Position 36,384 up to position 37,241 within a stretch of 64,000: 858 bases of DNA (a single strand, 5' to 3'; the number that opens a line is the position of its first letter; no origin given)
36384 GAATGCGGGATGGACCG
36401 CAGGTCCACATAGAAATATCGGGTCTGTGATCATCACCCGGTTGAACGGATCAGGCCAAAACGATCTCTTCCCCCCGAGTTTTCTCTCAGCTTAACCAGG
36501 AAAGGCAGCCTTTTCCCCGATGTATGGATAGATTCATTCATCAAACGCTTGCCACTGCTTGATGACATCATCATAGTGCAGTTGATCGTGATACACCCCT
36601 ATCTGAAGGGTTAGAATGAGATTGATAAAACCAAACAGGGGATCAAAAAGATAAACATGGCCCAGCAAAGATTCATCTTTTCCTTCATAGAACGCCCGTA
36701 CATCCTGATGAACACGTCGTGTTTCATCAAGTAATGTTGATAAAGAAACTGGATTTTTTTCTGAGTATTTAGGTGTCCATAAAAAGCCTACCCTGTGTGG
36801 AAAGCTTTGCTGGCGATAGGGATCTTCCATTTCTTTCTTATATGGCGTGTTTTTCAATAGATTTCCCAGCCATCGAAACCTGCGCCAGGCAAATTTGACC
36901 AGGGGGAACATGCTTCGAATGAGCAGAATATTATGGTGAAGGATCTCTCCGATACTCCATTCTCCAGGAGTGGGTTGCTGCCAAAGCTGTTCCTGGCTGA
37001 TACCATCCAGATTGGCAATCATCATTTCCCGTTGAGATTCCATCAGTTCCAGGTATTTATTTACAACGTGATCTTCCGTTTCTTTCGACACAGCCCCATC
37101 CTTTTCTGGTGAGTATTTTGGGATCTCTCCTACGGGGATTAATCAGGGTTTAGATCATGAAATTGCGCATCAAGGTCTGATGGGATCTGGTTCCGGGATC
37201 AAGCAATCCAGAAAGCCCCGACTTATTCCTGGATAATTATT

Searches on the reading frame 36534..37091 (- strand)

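Call 30: search_protein_families(library=pfam, proteins=[window:36534-37091:-], max_evalue=0.0001)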
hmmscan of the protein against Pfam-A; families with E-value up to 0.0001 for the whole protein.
window:36534-37091:- (185 aa): 1 family
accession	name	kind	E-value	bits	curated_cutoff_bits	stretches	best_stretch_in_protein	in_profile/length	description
PF12867.12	DinB_2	-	3.8e-12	47.2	24.8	1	18-173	3-125/128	DinB superfamily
